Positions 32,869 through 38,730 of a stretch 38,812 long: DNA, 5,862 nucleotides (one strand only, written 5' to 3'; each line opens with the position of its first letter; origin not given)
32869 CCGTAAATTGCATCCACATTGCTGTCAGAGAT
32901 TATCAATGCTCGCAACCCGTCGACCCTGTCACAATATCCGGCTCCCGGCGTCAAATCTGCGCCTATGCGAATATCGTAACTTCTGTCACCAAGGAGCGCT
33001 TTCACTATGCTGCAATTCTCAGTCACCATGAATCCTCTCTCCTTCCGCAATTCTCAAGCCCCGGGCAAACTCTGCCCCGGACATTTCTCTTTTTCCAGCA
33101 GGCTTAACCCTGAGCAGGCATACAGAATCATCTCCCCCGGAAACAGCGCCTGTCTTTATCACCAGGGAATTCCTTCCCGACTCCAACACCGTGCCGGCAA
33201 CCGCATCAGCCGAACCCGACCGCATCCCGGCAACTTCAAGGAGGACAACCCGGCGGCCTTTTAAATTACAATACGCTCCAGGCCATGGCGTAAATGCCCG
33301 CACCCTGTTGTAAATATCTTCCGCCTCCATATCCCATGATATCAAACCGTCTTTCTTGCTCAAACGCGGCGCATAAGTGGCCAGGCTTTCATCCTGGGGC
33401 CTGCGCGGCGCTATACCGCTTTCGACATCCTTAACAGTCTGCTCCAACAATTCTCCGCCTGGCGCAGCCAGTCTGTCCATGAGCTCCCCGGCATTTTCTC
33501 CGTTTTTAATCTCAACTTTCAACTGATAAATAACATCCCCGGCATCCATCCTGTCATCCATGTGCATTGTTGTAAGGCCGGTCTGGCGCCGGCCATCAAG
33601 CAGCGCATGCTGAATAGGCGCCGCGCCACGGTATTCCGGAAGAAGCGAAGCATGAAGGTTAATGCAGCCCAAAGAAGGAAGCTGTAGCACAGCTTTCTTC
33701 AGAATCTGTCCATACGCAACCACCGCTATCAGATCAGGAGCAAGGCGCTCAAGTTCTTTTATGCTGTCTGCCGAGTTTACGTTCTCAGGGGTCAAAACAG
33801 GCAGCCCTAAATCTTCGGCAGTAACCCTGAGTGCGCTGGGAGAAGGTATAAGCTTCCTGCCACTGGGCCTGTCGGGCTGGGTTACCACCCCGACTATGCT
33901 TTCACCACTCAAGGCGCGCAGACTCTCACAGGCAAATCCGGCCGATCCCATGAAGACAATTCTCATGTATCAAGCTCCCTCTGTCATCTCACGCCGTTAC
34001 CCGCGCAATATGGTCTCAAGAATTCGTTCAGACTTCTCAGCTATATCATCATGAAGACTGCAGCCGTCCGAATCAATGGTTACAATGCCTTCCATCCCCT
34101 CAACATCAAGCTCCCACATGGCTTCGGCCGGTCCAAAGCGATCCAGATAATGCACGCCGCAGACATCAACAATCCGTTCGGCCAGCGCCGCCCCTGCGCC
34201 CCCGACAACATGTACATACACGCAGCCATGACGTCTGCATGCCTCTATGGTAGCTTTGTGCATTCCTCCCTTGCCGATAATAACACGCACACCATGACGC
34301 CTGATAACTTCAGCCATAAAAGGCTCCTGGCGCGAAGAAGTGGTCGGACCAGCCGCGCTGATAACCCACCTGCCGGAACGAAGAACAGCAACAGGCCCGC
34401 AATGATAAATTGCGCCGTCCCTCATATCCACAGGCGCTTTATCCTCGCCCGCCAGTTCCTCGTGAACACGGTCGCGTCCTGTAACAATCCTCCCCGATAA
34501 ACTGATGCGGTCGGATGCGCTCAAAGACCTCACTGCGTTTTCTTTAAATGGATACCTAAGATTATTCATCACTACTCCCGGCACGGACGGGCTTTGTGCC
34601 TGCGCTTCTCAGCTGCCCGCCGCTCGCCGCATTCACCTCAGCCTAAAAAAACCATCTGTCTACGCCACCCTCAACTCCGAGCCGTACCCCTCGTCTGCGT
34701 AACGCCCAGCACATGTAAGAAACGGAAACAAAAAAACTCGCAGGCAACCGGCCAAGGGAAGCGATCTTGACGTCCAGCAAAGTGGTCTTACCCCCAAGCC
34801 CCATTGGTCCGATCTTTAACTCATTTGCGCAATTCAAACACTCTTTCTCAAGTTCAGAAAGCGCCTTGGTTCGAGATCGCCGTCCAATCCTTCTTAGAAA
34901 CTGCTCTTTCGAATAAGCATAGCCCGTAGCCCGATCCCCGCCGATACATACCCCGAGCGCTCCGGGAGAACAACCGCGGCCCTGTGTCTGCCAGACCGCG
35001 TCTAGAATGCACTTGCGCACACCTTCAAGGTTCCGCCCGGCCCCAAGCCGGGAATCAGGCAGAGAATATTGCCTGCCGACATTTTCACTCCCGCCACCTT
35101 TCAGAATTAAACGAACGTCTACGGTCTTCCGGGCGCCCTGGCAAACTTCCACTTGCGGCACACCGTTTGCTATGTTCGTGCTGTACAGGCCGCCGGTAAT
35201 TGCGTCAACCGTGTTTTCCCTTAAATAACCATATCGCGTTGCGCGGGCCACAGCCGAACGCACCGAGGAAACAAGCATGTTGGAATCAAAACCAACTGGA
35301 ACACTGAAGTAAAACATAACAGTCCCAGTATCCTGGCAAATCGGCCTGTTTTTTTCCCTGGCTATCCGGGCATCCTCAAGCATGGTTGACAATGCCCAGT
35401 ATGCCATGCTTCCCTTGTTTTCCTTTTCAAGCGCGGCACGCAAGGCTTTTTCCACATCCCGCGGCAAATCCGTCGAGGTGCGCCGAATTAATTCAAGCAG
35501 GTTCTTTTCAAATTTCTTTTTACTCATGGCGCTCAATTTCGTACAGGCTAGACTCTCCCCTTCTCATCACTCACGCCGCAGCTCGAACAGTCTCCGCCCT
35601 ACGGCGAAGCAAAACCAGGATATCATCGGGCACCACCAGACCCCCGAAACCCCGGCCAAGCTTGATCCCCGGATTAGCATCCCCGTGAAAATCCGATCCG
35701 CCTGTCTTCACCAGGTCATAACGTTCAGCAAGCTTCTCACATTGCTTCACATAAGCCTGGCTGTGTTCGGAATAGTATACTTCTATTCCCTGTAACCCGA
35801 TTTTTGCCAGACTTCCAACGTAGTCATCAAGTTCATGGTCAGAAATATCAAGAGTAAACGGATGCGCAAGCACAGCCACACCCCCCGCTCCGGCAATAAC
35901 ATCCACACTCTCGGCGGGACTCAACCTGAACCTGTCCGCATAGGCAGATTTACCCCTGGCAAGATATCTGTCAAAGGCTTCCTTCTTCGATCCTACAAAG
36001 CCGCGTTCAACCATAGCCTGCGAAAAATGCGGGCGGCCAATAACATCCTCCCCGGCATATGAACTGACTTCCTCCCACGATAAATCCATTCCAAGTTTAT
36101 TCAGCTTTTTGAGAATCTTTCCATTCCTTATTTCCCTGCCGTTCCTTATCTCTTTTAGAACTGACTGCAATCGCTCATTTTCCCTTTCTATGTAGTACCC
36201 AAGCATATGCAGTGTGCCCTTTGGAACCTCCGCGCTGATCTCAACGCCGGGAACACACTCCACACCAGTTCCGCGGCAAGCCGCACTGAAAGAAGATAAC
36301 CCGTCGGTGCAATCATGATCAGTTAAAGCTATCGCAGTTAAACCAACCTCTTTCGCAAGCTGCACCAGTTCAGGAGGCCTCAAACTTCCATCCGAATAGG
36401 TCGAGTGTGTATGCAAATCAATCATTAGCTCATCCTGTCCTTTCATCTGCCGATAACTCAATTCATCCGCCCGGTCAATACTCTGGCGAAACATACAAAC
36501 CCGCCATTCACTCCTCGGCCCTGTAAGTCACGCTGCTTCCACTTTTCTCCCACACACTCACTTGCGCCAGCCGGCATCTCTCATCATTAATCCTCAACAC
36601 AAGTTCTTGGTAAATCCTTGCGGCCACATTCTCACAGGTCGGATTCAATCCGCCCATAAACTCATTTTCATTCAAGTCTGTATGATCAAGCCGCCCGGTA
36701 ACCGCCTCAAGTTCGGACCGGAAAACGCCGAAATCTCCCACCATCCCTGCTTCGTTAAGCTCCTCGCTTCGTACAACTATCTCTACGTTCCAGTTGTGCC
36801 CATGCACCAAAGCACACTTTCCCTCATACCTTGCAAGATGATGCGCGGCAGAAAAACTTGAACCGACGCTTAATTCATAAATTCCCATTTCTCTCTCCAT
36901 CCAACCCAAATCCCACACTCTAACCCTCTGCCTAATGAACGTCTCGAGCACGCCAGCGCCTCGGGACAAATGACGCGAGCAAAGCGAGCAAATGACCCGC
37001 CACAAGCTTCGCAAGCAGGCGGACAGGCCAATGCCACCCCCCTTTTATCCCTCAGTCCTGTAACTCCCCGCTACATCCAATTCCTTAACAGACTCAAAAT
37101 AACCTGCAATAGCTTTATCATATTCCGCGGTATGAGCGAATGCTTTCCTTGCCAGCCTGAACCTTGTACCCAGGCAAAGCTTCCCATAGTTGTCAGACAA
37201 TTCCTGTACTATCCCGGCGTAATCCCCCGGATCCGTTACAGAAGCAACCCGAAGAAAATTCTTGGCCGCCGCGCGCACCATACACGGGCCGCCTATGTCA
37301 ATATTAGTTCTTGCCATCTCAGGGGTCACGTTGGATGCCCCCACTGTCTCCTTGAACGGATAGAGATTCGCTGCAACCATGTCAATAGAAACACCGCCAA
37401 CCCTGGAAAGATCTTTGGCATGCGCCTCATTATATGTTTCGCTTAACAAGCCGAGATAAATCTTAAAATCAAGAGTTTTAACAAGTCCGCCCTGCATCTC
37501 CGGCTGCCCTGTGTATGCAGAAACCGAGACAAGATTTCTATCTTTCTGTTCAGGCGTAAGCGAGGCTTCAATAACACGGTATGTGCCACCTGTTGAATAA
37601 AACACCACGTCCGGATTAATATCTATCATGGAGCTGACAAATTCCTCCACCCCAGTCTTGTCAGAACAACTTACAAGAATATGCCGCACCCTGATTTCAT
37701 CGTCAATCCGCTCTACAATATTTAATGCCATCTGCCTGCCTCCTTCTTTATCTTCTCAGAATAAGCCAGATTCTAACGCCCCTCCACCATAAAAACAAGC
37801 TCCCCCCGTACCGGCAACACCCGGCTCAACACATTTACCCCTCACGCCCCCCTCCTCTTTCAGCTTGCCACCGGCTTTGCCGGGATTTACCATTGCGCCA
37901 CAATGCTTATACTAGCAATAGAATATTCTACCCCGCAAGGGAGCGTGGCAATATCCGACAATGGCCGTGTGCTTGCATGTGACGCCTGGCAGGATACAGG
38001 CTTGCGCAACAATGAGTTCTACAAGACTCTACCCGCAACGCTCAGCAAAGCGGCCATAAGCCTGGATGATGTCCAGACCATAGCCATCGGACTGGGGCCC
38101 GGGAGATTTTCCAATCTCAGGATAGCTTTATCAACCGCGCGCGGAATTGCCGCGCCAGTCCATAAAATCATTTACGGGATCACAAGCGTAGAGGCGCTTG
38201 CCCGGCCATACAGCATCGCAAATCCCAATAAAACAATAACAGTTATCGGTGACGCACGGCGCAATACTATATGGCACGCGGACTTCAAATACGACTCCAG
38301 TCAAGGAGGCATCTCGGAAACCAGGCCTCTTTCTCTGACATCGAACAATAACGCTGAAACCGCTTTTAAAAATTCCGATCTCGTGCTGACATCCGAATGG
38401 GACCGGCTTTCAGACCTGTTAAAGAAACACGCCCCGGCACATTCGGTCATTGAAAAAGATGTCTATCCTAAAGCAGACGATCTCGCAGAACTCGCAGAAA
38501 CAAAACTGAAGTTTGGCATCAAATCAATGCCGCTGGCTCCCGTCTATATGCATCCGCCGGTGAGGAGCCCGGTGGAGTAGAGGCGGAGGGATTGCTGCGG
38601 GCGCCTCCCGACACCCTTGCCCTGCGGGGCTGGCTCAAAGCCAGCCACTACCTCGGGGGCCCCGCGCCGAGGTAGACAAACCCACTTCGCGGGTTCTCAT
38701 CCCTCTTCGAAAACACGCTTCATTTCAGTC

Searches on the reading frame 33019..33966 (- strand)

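Call 14: search_protein_families(library=pfam, proteins=[window:33019-33966:-], max_evalue=0.0001)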
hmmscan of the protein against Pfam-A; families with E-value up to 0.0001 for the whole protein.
window:33019-33966:- (315 aa): 2 families
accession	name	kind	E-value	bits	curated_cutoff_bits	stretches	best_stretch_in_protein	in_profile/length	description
PF00551.24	Formyl_trans_N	-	1.8e-38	132.6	26.1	1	1-177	1-180/181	Formyl transferase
PF02911.23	Formyl_trans_C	-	7.3e-23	81.1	21.1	1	201-304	1-99/100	Formyl transferase, C-terminal domain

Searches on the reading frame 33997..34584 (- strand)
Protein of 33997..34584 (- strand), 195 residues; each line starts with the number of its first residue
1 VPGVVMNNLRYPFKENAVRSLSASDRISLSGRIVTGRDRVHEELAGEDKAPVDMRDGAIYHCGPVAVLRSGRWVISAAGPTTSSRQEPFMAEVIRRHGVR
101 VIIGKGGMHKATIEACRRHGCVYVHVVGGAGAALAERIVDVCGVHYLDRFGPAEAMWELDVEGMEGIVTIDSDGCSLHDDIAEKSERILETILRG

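Call 14: search_protein_families(library=pfam, proteins=[window:33997-34584:-], max_evalue=0.0001)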
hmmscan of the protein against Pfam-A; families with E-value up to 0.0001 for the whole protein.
window:33997-34584:- (195 aa): 1 family
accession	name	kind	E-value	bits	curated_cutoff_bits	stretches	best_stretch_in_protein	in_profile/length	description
PF05683.17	Fumerase_C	-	2.8e-43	148.1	22.2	1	9-180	31-204/205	Fumarase C-terminus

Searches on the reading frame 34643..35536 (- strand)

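Call 14: search_protein_families(library=pfam, proteins=[window:34643-35536:-], max_evalue=0.0001)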
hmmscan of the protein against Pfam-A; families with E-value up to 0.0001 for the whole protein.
window:34643-35536:- (297 aa): 1 family
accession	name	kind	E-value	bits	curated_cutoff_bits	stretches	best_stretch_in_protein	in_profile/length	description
PF05681.19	Fumerase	-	8.5e-68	229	25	1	13-283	4-268/270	Fumarate hydratase (Fumerase)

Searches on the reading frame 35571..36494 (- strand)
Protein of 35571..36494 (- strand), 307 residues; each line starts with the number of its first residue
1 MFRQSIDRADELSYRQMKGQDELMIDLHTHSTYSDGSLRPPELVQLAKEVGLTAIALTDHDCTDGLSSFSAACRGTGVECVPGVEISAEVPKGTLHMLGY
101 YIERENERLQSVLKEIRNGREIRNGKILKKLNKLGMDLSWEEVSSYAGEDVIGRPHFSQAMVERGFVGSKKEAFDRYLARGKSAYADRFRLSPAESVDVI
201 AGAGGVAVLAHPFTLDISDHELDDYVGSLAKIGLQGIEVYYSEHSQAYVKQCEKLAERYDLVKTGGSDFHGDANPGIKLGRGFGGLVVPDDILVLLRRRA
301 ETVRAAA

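Call 14: search_protein_families(library=pfam, proteins=[window:35571-36494:-], max_evalue=0.0001)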
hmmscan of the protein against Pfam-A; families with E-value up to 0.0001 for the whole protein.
window:35571-36494:- (307 aa): 1 family
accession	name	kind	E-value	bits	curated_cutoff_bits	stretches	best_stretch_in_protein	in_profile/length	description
PF02811.25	PHP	-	8.6e-15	55.9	26.4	1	26-110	1-71/164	PHP domain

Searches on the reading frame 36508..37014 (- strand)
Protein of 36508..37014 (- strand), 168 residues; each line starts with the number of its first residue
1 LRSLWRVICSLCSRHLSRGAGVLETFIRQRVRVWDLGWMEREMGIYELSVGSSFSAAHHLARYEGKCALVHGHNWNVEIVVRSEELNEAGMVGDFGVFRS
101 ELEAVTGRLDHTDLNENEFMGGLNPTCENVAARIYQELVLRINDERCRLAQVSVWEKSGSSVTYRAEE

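Call 14: search_protein_families(library=pfam, proteins=[window:36508-37014:-], max_evalue=0.0001)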
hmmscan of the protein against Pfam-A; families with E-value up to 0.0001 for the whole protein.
window:36508-37014:- (168 aa): 1 family
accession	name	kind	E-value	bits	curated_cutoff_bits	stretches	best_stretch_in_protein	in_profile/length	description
PF01242.24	PTPS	-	3.8e-36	124.2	22.4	1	48-166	2-120/121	6-pyruvoyl tetrahydropterin synthase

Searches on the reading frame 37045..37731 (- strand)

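Call 14: search_protein_families(library=pfam, proteins=[window:37045-37731:-], max_evalue=0.0001)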
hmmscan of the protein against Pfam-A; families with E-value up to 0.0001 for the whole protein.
window:37045-37731:- (228 aa): 2 families
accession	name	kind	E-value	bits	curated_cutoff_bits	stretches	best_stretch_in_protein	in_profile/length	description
PF01808.24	AICARFT_IMPCHas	-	2.2e-15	57.4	25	1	155-217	1-62/311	AICARFT/IMPCHase bienzyme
PF02142.27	MGS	-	3.2e-06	27.6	24.1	1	31-149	5-93/94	MGS-like domain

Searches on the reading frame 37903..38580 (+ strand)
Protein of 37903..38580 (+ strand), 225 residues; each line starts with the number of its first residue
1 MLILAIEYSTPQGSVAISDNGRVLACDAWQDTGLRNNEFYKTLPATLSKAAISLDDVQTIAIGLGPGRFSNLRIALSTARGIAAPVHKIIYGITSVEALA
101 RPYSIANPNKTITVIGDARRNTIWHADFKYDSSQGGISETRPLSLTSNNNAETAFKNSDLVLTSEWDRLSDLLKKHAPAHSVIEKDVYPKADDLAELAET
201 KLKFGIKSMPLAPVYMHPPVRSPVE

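Call 14: search_protein_families(library=pfam, proteins=[window:37903-38580:+], max_evalue=0.0001)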
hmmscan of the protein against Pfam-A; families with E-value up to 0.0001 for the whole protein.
window:37903-38580:+ (225 aa): 1 family
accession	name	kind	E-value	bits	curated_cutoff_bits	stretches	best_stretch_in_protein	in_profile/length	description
PF00814.31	TsaD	-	3.5e-13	50.3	24.8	1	44-129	38-127/264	tRNA N6-adenosine threonylcarbamoyltransferase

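Call 32: find_encoding_contigs(protein=window:37903-38580:+, flank=10000, max_places=3)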
Protein window:37903-38580:+ (225 aa): 2 contigs read that carry it; 2 places shown.
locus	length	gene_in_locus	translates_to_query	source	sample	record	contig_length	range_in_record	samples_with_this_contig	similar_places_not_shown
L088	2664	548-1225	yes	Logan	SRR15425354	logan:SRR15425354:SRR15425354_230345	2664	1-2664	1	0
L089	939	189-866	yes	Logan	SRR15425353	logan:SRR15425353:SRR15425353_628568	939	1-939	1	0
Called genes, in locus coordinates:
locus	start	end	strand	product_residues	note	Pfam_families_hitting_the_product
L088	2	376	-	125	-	?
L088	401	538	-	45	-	-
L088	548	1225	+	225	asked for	PF00814:TsaD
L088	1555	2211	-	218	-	PF02224:Cytidylate_kin, PF13189:Cytidylate_kin2 (faint), PF13238:AAA_18 (faint)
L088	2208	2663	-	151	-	?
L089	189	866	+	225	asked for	PF00814:TsaD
